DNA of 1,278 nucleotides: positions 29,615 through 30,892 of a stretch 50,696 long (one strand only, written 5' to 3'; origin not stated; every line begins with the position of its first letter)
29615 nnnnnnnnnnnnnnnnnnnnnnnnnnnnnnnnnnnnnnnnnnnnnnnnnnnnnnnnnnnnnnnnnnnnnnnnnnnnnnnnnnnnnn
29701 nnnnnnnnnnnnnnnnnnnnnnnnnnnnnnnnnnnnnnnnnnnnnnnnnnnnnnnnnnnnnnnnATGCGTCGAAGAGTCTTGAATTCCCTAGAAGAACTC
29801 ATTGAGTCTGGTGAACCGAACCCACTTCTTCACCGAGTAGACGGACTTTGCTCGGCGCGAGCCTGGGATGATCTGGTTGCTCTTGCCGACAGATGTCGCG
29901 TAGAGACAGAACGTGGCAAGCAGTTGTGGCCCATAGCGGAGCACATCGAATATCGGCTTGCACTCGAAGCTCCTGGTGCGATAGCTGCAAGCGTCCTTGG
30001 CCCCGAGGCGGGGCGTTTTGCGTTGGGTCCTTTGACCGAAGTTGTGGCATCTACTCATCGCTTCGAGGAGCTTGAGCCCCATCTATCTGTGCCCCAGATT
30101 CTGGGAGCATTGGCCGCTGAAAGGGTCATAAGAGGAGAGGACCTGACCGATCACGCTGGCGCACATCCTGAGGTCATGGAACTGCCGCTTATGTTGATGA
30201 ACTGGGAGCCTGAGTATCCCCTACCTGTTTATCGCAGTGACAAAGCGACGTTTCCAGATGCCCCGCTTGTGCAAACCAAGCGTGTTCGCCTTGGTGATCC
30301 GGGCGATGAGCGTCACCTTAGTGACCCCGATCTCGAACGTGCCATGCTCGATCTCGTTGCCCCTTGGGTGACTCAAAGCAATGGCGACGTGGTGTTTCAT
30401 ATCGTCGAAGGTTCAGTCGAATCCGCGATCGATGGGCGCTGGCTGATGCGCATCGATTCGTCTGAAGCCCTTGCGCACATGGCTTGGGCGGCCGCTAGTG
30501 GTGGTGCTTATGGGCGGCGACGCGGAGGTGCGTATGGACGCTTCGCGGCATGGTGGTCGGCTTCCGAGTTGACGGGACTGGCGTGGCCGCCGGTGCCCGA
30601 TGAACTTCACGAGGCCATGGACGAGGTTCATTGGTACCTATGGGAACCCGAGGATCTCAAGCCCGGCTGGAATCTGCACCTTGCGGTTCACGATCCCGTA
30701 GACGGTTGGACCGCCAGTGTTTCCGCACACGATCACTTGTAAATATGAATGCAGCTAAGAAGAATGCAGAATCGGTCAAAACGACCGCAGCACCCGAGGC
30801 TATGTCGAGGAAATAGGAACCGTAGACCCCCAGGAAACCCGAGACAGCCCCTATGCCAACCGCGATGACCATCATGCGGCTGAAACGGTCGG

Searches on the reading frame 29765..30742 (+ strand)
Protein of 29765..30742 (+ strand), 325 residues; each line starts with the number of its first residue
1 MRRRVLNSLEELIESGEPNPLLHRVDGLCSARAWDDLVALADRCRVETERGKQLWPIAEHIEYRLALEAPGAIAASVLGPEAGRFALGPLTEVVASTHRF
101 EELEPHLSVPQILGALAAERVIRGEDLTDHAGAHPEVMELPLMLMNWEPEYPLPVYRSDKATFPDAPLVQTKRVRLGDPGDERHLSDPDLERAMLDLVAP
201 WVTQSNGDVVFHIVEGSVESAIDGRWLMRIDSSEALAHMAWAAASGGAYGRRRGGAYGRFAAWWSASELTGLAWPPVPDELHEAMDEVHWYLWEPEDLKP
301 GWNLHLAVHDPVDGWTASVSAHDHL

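Call 69: search_protein_families(library=pfam, proteins=[window:29765-30742:+], max_evalue=0.0001)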
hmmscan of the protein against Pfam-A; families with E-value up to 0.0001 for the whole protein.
window:29765-30742:+ (325 aa): 1 family
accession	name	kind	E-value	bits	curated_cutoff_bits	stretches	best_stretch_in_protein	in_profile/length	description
PF19681.4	DUF6183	-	1.4e-15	57.9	26.6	2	229-295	261-327/360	Family of unknown function (DUF6183)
